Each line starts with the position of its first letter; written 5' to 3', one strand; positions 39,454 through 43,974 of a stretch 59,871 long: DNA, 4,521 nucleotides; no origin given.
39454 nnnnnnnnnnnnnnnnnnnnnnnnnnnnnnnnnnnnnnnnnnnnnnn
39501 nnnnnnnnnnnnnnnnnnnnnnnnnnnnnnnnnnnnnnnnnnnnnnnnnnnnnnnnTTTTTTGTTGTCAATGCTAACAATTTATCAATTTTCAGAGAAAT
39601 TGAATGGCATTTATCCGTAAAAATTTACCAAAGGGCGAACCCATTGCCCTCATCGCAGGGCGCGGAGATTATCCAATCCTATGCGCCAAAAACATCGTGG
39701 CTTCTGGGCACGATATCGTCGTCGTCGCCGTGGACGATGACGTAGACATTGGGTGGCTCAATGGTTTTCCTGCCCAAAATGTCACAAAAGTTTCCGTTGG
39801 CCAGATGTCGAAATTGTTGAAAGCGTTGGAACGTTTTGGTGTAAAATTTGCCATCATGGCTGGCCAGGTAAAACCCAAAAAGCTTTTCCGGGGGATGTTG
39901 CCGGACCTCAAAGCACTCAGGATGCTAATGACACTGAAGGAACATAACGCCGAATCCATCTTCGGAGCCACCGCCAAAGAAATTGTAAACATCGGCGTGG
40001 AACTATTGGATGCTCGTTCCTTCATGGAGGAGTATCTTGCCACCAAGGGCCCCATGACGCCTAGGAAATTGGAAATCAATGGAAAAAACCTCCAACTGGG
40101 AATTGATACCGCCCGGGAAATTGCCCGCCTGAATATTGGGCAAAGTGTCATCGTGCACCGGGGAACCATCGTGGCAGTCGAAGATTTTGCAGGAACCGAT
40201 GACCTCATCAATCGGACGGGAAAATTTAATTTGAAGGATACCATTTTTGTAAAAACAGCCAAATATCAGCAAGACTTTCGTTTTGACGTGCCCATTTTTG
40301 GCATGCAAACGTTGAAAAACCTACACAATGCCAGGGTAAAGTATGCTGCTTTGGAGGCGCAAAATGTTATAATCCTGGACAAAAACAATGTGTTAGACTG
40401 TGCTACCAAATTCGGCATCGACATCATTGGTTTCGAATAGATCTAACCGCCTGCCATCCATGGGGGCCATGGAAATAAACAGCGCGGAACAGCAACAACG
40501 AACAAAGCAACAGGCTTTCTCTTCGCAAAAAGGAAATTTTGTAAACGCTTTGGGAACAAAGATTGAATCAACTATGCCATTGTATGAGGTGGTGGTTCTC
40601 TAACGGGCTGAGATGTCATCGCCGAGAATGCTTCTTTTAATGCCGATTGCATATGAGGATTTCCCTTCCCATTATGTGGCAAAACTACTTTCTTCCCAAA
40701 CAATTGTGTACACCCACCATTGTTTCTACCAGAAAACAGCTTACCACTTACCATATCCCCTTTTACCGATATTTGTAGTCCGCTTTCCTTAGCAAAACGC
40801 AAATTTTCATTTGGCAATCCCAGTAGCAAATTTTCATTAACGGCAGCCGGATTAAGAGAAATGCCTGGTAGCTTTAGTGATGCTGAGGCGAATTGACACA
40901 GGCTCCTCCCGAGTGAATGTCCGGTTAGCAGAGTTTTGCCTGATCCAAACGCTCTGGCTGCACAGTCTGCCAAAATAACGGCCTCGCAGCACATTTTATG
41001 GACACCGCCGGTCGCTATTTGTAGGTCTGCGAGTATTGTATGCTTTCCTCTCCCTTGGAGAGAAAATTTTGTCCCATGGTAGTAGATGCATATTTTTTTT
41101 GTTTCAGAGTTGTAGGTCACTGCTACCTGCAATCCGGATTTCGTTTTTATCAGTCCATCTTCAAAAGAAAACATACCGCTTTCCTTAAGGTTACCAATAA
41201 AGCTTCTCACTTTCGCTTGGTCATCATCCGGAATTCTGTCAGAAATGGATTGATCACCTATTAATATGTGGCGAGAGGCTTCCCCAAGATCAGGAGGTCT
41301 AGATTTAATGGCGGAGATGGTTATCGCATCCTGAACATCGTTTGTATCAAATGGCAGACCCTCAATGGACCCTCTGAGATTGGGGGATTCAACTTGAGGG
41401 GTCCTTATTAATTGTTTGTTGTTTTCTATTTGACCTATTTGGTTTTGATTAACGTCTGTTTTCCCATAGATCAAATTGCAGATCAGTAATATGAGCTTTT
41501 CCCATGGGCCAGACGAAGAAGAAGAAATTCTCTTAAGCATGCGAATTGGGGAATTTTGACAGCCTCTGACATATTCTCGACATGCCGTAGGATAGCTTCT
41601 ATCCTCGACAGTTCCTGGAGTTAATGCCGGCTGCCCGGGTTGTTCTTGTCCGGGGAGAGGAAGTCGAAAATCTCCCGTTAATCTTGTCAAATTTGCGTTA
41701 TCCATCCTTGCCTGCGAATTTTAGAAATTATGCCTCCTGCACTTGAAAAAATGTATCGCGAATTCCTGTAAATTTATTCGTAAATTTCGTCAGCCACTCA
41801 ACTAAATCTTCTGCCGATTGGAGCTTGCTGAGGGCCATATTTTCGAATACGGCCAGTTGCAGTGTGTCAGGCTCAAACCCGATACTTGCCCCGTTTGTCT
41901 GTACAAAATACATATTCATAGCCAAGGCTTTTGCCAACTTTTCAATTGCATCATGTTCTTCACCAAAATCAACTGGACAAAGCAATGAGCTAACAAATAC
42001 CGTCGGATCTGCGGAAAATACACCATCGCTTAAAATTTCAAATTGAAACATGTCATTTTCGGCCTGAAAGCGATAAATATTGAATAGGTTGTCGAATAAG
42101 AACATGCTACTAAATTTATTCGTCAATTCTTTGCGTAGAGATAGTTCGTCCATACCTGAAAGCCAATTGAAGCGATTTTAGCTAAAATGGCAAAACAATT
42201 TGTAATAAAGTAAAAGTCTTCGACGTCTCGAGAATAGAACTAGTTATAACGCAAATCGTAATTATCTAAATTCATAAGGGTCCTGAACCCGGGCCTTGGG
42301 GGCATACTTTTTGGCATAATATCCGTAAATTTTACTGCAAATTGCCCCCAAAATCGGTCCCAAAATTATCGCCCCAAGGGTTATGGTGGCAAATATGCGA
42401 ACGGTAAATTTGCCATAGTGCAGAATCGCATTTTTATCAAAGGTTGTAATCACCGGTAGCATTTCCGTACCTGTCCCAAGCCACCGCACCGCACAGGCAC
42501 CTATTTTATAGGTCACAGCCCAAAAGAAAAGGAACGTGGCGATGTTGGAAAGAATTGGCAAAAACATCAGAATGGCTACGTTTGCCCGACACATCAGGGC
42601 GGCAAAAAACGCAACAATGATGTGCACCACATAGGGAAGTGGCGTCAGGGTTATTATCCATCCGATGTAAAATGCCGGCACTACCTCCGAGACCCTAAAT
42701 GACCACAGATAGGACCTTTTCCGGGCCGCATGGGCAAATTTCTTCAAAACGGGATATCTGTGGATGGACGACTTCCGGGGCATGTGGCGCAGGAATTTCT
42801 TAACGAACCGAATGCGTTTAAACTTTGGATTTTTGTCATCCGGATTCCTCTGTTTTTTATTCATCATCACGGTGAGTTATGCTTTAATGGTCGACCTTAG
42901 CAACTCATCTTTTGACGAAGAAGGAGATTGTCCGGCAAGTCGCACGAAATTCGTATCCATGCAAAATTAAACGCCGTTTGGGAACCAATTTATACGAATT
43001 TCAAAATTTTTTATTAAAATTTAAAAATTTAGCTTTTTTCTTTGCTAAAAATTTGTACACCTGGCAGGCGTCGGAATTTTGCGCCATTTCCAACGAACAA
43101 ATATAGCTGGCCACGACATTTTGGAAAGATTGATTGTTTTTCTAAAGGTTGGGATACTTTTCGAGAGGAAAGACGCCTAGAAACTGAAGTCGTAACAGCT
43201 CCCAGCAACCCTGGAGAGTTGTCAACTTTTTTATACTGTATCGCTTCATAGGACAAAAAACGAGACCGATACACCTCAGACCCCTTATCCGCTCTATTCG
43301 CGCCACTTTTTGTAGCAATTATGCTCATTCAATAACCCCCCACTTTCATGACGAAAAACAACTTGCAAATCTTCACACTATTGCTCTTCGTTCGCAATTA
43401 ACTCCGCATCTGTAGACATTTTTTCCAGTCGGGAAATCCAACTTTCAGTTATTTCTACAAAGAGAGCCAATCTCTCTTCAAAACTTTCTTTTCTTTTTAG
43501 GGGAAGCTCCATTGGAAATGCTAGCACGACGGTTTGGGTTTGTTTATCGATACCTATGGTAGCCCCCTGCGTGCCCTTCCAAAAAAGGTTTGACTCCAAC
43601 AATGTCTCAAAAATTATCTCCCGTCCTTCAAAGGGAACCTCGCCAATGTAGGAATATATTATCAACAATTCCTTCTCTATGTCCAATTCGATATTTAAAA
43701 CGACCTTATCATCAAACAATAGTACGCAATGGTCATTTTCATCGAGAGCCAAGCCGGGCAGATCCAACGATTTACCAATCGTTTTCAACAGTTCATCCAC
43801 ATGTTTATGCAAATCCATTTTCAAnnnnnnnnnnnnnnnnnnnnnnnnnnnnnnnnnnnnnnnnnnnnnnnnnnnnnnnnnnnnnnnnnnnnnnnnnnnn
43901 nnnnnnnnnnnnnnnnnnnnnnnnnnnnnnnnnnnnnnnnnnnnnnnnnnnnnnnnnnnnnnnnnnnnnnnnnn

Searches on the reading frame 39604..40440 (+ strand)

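Call 20: search_protein_families(library=pfam, proteins=[window:39604-40440:+], max_evalue=0.001)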
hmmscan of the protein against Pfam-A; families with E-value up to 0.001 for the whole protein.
window:39604-40440:+ (278 aa): 2 families
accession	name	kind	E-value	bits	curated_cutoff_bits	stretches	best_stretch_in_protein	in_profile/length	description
PF06230.17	LpxI_C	-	5.1e-36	123.9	25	1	151-274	5-130/131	LpxI C-terminal domain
PF17930.7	LpxI_N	-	2.4e-26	92.7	25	1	14-143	2-128/129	LpxI N-terminal domain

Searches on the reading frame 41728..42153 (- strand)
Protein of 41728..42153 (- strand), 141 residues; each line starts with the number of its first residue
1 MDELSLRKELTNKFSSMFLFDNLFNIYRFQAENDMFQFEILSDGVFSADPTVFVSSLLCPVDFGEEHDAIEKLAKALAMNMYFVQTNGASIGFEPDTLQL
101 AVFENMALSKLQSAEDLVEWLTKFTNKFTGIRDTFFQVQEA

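Call 20: search_protein_families(library=pfam, proteins=[window:41728-42153:-], max_evalue=0.001)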
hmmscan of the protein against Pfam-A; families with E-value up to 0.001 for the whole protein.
window:41728-42153:- (141 aa): 0 families

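Call 23: search_protein_families(library=pfam, proteins=[window:41728-42153:-], max_evalue=0.01)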
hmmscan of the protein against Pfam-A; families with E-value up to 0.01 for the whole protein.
window:41728-42153:- (141 aa): 0 families

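Call 49: search_protein_families(library=pfam, proteins=[window:41728-42153:-], max_evalue=1)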
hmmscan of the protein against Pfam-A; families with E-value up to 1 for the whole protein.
window:41728-42153:- (141 aa): 2 families
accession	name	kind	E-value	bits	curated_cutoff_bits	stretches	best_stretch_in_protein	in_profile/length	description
PF05932.18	CesT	-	0.016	15.8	22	1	30-128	16-115/119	Tir chaperone protein (CesT) family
PF11199.13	DUF2891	-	0.13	11.8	25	1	65-131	174-242/325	Protein of unknown function (DUF2891)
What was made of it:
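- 41728..42153 (-): Context: a possible second CesT-like chaperone gene (weak). PF05932 E=0.016, 15.8 bits, below the cutoff of 22, but covering profile positions 16-115 of 119 (call 49).
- Checked: A second is weak: 41728..42153 (-), E=0.016, below threshold (call 49).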

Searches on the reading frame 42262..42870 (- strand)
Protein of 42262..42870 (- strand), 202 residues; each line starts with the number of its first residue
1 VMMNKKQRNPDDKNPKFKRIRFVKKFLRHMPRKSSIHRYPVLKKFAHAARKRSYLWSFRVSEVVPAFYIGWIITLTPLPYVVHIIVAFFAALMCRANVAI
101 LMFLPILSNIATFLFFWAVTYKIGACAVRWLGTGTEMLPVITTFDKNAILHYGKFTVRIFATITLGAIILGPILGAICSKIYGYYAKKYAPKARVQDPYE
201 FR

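Call 20: search_protein_families(library=pfam, proteins=[window:42262-42870:-], max_evalue=0.001)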
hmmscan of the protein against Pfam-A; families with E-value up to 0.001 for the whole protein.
window:42262-42870:- (202 aa): 1 family
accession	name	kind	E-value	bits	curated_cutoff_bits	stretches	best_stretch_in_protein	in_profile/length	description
PF09835.14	DUF2062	-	3e-12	47.1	27.4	1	45-181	3-133/147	Uncharacterized protein conserved in bacteria (DUF2062)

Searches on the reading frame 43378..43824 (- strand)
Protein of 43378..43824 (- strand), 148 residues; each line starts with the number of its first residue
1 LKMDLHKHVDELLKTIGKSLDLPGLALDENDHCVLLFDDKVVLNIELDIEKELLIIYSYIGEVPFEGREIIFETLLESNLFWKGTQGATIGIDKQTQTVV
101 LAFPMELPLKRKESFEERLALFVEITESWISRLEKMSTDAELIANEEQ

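Call 20: search_protein_families(library=pfam, proteins=[window:43378-43824:-], max_evalue=0.001)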
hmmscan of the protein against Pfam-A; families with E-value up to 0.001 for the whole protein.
window:43378-43824:- (148 aa): 2 families
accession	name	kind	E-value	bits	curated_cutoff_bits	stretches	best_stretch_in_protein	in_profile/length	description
PF05932.18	CesT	-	3e-20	73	22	1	12-129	2-118/119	Tir chaperone protein (CesT) family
PF22550.1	CesT_Tir_1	-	0.00022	21.6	27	1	29-102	24-94/131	CesT_Tir_1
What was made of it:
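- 43378..43824 (-): Context, not adjacent: a CesT-family type III secretion chaperone gene. PF05932 E=3e-20, 73 bits against a cutoff of 22 (call 20).
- Checked: One CesT chaperone is solid: 43378..43824 (-), E=3e-20 (call 20).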

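Call 78: find_homologous_proteins(query=window:43378-43824:-, max_evalue=0.001)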
Query window:43378-43824:- (148 aa): 24 proteins with E <= 0.001 among 71 candidates.
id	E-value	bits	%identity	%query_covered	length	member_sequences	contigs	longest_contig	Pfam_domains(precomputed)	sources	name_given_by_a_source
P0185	3.0e-87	308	97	100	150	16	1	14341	PF05932.20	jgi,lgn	jgi:hypothetical protein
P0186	5.7e-77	275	87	99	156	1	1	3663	PF05932.20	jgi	jgi:hypothetical protein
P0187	6.7e-77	274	88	99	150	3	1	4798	PF05932.20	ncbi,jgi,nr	ncbi:MAG: type III secretion system chaperone [Puniceicoccales bacterium]|jgi:hypothetical protein|n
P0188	1.6e-75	270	87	99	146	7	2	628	PF05932.20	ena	-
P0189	1.8e-75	270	84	100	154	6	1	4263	PF05932.20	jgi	jgi:hypothetical protein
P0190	3.3e-75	269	87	97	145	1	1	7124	PF05932.20,PF22550.2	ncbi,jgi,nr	ncbi:MAG: type III secretion system chaperone [Puniceicoccales bacterium]|jgi:hypothetical protein|n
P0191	1.0e-74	267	84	99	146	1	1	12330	PF05932.20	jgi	jgi:hypothetical protein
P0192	1.5e-74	267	86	99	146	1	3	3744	PF05932.20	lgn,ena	-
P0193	3.1e-73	262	86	99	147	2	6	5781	PF05932.20,PF22550.2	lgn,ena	-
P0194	4.7e-73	262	85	97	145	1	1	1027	PF05932.20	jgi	jgi:hypothetical protein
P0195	1.2e-72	260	85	97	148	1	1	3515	PF05932.20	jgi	jgi:hypothetical protein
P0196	1.7e-71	257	83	99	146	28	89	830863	PF05932.20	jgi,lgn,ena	jgi:hypothetical protein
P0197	3.2e-64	233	73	99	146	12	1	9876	PF05932.20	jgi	jgi:hypothetical protein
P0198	4.3e-62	226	71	99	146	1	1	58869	PF05932.20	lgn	-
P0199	1.0e-61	225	69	99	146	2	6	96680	PF05932.20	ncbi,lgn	-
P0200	1.1e-61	225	96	76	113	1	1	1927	PF05932.20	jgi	jgi:hypothetical protein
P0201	1.8e-61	224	71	99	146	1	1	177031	PF05932.20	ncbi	-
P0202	2.8e-61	224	69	99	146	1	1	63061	PF05932.20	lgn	-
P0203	3.1e-61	224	77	99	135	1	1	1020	PF05932.20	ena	-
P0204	1.9e-60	221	69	99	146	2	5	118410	PF05932.20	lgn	-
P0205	6.1e-56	206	64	99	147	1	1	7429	PF05932.20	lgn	-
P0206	2.3e-54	201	63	99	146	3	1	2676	PF05932.20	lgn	-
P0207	2.2e-39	153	67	74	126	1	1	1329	PF05932.20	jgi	jgi:hypothetical protein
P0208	4.0e-33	132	85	50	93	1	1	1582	PF05932.20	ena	-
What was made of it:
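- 43378..43824 (-): NCBI names homologs 'type III secretion system chaperone' (call 78).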

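Call 79: find_encoding_contigs(protein=P0196, flank=10000, max_places=4)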
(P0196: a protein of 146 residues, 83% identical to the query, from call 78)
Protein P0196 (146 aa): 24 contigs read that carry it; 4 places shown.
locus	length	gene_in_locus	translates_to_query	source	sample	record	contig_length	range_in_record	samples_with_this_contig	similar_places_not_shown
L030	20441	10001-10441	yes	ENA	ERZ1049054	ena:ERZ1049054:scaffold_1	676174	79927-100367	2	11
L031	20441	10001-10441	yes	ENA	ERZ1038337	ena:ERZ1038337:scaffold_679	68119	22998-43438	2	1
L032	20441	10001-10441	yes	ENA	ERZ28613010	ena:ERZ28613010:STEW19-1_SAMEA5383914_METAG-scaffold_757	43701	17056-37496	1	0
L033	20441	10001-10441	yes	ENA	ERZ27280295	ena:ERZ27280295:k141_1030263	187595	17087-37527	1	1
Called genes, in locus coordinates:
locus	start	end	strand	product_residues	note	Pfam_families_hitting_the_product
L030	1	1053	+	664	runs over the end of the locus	PF00456:Transketolase_N, PF13292:DXP_synthase_N (weak), PF02779:Transket_pyr, PF02780:Transketolase_C, PF22613:Transketolase_C_1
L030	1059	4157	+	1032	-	-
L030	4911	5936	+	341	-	PF05496:RuvB_N, PF00004:AAA, PF07728:AAA_5 (weak), PF17864:AAA_lid_4, PF05491:WHD_RuvB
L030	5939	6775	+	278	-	PF03167:UDG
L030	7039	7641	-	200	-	-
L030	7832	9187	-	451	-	PF00919:UPF0004, PF04055:Radical_SAM, PF01938:TRAM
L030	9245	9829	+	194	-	PF02075:RuvC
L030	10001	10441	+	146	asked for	PF05932:CesT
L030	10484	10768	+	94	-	-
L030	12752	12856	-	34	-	-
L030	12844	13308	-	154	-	PF03652:RuvX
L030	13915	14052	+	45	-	-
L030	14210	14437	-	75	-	-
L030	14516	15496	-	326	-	-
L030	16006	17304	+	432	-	PF03222:Trp_Tyr_perm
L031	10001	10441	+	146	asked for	PF05932:CesT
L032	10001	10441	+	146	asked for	PF05932:CesT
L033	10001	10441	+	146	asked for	PF05932:CesT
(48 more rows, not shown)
